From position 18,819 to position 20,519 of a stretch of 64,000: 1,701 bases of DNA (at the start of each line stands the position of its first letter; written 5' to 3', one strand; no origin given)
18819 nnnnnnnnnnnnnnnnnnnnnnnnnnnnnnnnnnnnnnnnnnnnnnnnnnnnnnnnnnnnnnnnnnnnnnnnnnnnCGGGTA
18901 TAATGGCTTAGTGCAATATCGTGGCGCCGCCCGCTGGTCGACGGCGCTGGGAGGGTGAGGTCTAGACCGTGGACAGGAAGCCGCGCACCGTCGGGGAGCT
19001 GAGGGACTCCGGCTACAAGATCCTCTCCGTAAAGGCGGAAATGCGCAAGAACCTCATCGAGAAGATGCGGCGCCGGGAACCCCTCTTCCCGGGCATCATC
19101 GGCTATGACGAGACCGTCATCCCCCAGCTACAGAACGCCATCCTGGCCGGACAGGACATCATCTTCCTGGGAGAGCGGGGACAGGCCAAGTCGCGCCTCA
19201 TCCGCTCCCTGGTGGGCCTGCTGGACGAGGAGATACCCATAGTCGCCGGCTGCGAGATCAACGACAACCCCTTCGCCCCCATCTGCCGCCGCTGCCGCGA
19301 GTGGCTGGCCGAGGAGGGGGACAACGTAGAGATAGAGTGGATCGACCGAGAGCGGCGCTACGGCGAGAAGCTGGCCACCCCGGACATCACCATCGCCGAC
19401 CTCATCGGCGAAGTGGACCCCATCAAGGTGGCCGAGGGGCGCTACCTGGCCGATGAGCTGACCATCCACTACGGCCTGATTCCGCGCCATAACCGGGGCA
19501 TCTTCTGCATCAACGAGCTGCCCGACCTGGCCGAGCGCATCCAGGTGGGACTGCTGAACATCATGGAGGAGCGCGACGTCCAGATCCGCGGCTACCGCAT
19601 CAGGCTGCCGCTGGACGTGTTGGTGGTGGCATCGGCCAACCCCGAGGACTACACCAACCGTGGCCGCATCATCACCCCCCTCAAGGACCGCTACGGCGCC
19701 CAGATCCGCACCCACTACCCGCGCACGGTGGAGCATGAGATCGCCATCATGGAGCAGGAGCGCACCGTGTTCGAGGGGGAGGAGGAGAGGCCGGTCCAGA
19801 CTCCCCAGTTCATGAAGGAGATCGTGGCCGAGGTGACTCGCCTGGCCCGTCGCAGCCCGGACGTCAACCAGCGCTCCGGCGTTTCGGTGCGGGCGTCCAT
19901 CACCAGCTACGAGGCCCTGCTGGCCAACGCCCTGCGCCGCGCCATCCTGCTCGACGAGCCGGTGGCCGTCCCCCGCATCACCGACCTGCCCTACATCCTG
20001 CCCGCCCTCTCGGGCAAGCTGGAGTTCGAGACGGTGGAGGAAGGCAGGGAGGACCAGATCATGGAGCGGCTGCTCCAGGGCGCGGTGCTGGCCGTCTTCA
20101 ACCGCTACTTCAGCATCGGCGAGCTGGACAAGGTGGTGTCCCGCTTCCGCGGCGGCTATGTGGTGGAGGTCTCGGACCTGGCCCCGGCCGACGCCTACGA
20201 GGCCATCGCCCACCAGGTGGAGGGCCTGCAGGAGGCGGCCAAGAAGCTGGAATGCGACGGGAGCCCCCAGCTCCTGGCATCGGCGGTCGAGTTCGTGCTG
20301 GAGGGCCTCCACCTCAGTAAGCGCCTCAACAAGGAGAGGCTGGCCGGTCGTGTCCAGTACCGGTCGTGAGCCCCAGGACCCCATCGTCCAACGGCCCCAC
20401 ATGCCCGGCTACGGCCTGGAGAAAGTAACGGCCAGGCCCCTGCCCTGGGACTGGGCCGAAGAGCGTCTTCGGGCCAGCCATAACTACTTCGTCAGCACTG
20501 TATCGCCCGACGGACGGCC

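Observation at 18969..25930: Co-directional AAA+(ChlI-like)-PPOX-vWA block fused to a copper handling locus: candidate metal insertion/trafficking system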

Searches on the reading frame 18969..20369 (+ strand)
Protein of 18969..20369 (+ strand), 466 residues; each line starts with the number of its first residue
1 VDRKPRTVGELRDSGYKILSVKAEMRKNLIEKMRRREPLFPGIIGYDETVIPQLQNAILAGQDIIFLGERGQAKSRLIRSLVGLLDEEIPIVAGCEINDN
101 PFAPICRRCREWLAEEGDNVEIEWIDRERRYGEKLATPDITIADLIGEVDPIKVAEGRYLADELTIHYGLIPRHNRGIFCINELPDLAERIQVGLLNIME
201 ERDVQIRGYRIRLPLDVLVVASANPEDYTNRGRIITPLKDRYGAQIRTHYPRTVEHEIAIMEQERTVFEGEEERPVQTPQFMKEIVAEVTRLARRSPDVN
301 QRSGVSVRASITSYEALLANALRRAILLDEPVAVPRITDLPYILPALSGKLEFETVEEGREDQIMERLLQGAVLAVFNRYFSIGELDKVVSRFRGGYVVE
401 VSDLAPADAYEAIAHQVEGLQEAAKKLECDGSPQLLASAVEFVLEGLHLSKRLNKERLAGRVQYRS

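Call 4: search_protein_families(library=pfam, proteins=[window:18969-20369:+], max_evalue=0.01)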
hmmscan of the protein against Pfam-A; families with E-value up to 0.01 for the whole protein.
window:18969-20369:+ (466 aa): 6 families
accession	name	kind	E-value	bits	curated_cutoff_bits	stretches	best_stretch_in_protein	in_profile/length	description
PF07728.20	AAA_5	-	4.1e-06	27.3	22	1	129-241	26-138/139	AAA domain (dynein-related subfamily)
PF07726.17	AAA_3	-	0.00012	22.4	27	1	137-228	33-115/131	ATPase family associated with various cellular activities (AAA)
PF00158.32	Sigma54_activat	-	0.00027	21.1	20.2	1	167-225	85-143/168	Sigma-54 interaction domain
PF00493.29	MCM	-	0.00042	19.9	23.3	1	162-227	108-175/224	MCM P-loop domain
PF20030.5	bpMoxR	-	0.0025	17.4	27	0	48-85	18-55/205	MoxR domain in the MoxR-vWA-beta-propeller ternary systems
PF01078.27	Mg_chelatase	-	0.0042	16.9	20.3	0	167-226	98-159/207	Magnesium chelatase, subunit ChlI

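Call 5: search_protein_families(library=ncbifam, proteins=[window:18969-20369:+], max_evalue=0.01)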
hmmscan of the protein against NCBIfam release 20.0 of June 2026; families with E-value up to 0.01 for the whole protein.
window:18969-20369:+ (466 aa): 6 families
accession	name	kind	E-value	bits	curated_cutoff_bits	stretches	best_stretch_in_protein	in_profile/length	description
TIGR02030.1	BchI-ChlI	equivalog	1.3e-13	50.8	466.95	1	43-277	6-230/337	magnesium chelatase ATPase subunit I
TIGR02442.1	Cob-chelat-sub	hypoth_equivalog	1e-10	40.7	779.45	1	64-277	28-226/641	putative cobaltochelatase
TIGR02031.1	BchD-ChlD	equivalog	1.5e-08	33.9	499.55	1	65-270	20-188/608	magnesium chelatase ATPase subunit D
TIGR00764.1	lon_rel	equivalog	0.00029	19.6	516.6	0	145-296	185-346/608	ATP-dependent protease LonB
TIGR02915.1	PEP_resp_reg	equivalog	0.0047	15.8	502.6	0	169-224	227-282/445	PEP-CTERM-box response regulator transcription factor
NF008469.0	PRK11361.1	equivalog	0.0067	15.2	714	1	165-225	227-287/461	acetoacetate metabolism transcriptional regulator AtoC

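Call 12: find_homologous_proteins(query=window:18969-20369:+, max_evalue=1e-10)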
Query window:18969-20369:+ (466 aa): 8000 proteins with E <= 1e-10 among 8000 candidates; the best 120 are listed.
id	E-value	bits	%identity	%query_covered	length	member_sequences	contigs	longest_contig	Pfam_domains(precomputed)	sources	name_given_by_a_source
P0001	2.2e-295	997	97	100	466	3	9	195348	PF07728.21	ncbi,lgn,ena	-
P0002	2.7e-288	974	94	100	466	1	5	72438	PF07728.21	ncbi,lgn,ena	-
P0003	7.2e-288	973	94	100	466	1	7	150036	PF07728.21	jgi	-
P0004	8.1e-288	972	94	100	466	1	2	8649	PF07728.21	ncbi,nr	ncbi:Magnesium-chelatase 38 kDa subunit [bacterium HR24]|nr:Magnesium-chelatase 38 kDa subunit [bact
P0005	1.8e-287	971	94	100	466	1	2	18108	PF07728.21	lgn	-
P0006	6.5e-287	969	94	100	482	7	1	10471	PF07728.21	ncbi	-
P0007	6.1e-282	953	92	100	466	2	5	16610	PF07728.21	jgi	jgi:magnesium chelatase subunit I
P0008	2.3e-260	882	86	100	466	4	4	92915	PF07728.21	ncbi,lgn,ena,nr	ncbi:Magnesium-chelatase 38 kDa subunit [bacterium HR25]|nr:Magnesium-chelatase 38 kDa subunit [bact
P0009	2.1e-254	862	83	100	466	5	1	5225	PF07728.21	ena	-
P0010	2.7e-254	862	83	100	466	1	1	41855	-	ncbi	-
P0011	6.5e-252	854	83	100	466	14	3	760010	-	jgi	jgi:magnesium chelatase subunit I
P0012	1.3e-245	833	80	99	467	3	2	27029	-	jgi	-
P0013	9.8e-242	821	78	100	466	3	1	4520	PF07728.21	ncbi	-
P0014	1.2e-238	810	77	100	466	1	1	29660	-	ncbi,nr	ncbi:MAG: magnesium chelatase [Chloroflexi bacterium]|nr:magnesium chelatase [Chloroflexota bacteriu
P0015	5.8e-238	808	76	100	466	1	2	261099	PF07728.21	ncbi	-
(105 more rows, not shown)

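Call 14: find_related_loci(query=A1, collection=genome_contigs, flank=10000)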
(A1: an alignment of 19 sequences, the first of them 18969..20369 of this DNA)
Query A1 (466 aa) in genome_contigs; peptide patterns used: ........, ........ (x = any residue, [..] = any of these).
600 stretches matched a pattern (row limit reached: there are more); 566 encode a relative of the query (tblastn E <= 1e-3); the best 80 are kept; 80 distinct loci.
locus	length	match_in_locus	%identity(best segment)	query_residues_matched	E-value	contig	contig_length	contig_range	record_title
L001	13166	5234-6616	72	4-465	0e+0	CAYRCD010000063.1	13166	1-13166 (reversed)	MAG TPA_asm: uncultured Dehalococcoidia bacterium isolate SRP119689_co1_202 genome assembly, contig: NODE_6881_length_13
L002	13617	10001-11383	70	4-465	0e+0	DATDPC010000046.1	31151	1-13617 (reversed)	MAG TPA_asm: Dehalococcoidia bacterium isolate SMAG_U7910 k141_1385766, whole genome shotgun sequence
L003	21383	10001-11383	72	4-466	0e+0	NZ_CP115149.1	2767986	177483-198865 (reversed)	Tepidiforma flava strain YIM 72310 chromosome, complete genome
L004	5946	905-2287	70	4-466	0e+0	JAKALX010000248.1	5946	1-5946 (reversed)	MAG: Chloroflexi bacterium isolate WY5.bin143 NODE_26275_length_5946_cov_1.493384, whole genome shotgun sequence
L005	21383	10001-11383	66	4-466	0e+0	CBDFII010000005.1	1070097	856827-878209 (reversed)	MAG: Dehalococcoidia bacterium isolate 1e1f5736-07cf-4cce-af67-888d2012246e genome assembly, contig: contig_5, whole gen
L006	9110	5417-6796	65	5-465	0e+0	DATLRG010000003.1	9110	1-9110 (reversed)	MAG TPA_asm: Chloroflexota bacterium isolate SMAG_U13898 k141_640494, whole genome shotgun sequence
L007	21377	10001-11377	66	4-465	0e+0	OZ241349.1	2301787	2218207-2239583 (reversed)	MAG: Tepidiformaceae bacterium isolate 24c2e831-c13e-4cf7-961c-65099489c870 genome assembly, chromosome: 1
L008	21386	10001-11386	64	3-466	0e+0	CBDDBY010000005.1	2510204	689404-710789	MAG: Dehalococcoidia bacterium isolate 6451269b-cfe0-478f-bad6-08f7be57dee7 genome assembly, contig: contig_5, whole gen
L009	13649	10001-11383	66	4-466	0e+0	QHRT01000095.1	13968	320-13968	MAG: Candidatus Rokuibacteriota bacterium isolate AR8 14_1009_16_40cm_scaffold_20759_curated, whole genome shotgun seque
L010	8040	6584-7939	67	7-459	0e+0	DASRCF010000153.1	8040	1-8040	MAG TPA_asm: Chloroflexota bacterium isolate SMAG_U9946 k141_591577, whole genome shotgun sequence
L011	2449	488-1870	65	4-465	0e+0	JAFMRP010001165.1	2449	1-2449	MAG: Ktedonobacteraceae bacterium isolate Bacteria.bin_36 NODE_52643_length_2449_cov_0.795962, whole genome shotgun sequ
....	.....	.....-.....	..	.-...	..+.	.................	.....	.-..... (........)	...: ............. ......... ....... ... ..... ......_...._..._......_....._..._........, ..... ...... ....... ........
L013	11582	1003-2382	65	5-465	0e+0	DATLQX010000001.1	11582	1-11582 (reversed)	MAG TPA_asm: Chloroflexota bacterium isolate SMAG_U13889 k141_639359, whole genome shotgun sequence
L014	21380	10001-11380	64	4-464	0e+0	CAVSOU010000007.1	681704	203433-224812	MAG: uncultured bacterium isolate MFD01476.bin.2.33 genome assembly, contig: contig_16616, whole genome shotgun sequence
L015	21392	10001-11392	65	1-465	0e+0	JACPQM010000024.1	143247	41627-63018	MAG: Chloroflexi bacterium isolate NC_groundwater_653_Ag_B-0.1um_64_227 B_1_S1_Biohub_coassembly_k141_1466176, whole gen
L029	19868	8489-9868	62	4-465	0e+0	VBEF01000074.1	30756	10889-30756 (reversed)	MAG: Chloroflexi bacterium isolate CF_19 14_0903_16_30cm_scaffold_1495, whole genome shotgun sequence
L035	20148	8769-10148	62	4-465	0e+0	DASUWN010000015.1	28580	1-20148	MAG TPA_asm: Candidatus Dormiibacterota bacterium isolate SMAG_U1844 k141_154274, whole genome shotgun sequence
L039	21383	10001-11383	63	7-464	0e+0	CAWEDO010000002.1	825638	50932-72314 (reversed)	MAG: uncultured Chloroflexia bacterium isolate MFD04944.bin.1.320 genome assembly, contig: contig_38707, whole genome sh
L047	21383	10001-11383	62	7-464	0e+0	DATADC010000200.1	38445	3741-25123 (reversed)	MAG TPA_asm: Candidatus Limnocylindria bacterium isolate SMAG_U6740 k141_3496820, whole genome shotgun sequence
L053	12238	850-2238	61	2-466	0e+0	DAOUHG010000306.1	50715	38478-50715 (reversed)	MAG TPA_asm: Dehalococcoidia bacterium isolate S1_7 k129_645724, whole genome shotgun sequence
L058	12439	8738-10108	59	7-464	0e+0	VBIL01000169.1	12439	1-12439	MAG: Chloroflexi bacterium isolate CF_129 14_1009_12_30cm_scaffold_14323, whole genome shotgun sequence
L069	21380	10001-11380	60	4-464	3e-179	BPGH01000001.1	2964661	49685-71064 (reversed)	MAG: Acidimicrobiia bacterium KatS3mg009 DNA, contig_6993, whole genome shotgun sequence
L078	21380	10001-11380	59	4-464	8e-177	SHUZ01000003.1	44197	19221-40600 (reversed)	MAG: Acidimicrobiia bacterium isolate Baikal-deep-G23 BACOMB-C3497, whole genome shotgun sequence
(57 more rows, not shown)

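Call 16: find_encoding_contigs(protein=P0001, flank=10000, max_places=3)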
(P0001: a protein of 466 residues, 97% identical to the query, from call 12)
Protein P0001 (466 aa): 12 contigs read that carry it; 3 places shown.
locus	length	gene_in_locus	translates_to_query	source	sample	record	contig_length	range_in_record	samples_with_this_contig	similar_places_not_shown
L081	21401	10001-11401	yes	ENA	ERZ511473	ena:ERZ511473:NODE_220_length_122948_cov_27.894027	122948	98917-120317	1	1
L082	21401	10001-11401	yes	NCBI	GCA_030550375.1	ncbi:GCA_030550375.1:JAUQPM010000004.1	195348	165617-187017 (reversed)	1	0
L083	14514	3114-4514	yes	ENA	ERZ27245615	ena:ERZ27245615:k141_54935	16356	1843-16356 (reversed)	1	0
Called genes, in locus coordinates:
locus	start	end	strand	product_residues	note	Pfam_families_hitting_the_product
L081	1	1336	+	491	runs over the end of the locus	PF04715:, PF00425:Chorismate_bind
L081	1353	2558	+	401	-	PF12704:MacB_PCD, PF02687:FtsX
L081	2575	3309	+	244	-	PF00005:ABC_tran, PF02463:SMC_N (faint), PF13304:AAA_21 (faint)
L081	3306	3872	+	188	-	PF00117:GATase, PF07722:Peptidase_C26 (weak)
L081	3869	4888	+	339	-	PF02885:Glycos_trans_3N, PF00591:Glycos_transf_3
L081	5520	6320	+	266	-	PF00218:IGPS, PF01729:QRPTase_C (weak)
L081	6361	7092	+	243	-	PF00697:PRAI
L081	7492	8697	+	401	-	PF00291:PALP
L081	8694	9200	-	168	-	PF19928:DUF6391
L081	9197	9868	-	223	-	PF09335:VTT_dom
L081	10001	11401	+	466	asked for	PF07728:AAA_5 (faint)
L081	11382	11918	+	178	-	PF01243:PNPOx_N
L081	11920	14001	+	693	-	PF13519:VWA_2 (faint), PF27532:Mb0984_helical (weak), PF27098:Rv0959_3rd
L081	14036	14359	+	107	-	-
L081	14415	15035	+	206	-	-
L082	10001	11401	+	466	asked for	PF07728:AAA_5 (faint)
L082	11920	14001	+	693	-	PF13519:VWA_2 (faint), PF27532:Mb0984_helical (weak), PF27098:Rv0959_3rd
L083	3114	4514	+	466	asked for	PF07728:AAA_5 (faint)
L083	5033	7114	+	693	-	PF13519:VWA_2 (faint), PF27532:Mb0984_helical (weak), PF27098:Rv0959_3rd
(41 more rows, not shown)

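Call 17: find_encoding_contigs(protein=P0008, flank=10000, max_places=2)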
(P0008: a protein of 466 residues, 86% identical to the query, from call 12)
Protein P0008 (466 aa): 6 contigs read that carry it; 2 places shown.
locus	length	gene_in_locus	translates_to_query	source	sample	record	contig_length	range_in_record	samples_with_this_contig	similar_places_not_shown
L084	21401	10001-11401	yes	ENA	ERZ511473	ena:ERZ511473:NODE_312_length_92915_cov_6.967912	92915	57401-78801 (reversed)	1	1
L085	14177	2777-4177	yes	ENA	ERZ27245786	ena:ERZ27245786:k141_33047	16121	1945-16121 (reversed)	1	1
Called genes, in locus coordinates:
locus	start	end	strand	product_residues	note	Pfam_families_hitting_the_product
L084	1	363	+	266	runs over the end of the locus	PF03787:RAMPs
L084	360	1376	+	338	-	PF17953:Csm4_C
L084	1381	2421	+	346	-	PF03787:RAMPs (weak)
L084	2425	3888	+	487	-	-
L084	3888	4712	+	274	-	PF10040:CRISPR_Cas6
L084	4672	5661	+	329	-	PF01867:Cas_Cas1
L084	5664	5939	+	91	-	PF09827:CRISPR_Cas2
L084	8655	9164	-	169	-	PF19928:DUF6391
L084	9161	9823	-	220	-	PF09335:VTT_dom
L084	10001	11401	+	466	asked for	PF07728:AAA_5 (faint)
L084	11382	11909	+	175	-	PF01243:PNPOx_N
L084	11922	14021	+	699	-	PF27532:Mb0984_helical, PF27098:Rv0959_3rd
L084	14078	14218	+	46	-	-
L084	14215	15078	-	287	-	PF12146:Hydrolase_4, PF00561:Abhydrolase_1, PF12697:Abhydrolase_6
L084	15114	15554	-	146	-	PF00903:Glyoxalase, PF13468:Glyoxalase_3 (weak), PF13669:Glyoxalase_4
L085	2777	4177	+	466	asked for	PF07728:AAA_5 (faint)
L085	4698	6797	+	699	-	PF27532:Mb0984_helical, PF27098:Rv0959_3rd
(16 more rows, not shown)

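Call 18: find_encoding_contigs(protein=P0011, flank=10000, max_places=2)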
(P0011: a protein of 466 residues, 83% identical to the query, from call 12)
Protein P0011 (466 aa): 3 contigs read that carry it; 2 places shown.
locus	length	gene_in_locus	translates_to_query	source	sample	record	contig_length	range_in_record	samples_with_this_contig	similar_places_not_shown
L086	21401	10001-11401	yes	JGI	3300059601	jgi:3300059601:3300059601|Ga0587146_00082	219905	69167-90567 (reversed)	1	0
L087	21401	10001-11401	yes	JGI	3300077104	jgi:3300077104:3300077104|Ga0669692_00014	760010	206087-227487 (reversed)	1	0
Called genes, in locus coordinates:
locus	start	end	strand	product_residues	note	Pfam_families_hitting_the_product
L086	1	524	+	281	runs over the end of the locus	PF00296:Bac_luciferase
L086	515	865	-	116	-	-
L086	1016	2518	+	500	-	PF00989:PAS, PF08448:PAS_4, PF13188:PAS_8 (faint), PF08447:PAS_3, PF13426:PAS_9, PF07730:HisKA_3 (weak), PF13581:HATPase_c_2 (weak), PF02518:HATPase_c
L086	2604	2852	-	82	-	PF00120:Gln-synt_C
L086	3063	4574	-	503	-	PF01656:CbiA, PF13500:AAA_26, PF07685:GATase_3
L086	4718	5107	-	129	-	-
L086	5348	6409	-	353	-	PF00155:Aminotran_1_2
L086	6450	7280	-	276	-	PF03186:CobD_Cbib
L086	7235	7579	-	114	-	-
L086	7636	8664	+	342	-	PF00296:Bac_luciferase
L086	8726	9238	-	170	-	PF19928:DUF6391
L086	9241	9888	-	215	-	PF09335:VTT_dom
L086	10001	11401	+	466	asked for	-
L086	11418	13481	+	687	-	PF27532:Mb0984_helical, PF27098:Rv0959_3rd, PF13519:VWA_2 (weak)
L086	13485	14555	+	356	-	PF07885:Ion_trans_2, PF02254:TrkA_N, PF02080:TrkA_C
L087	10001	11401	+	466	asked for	-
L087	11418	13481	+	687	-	PF27532:Mb0984_helical, PF27098:Rv0959_3rd, PF13519:VWA_2 (weak)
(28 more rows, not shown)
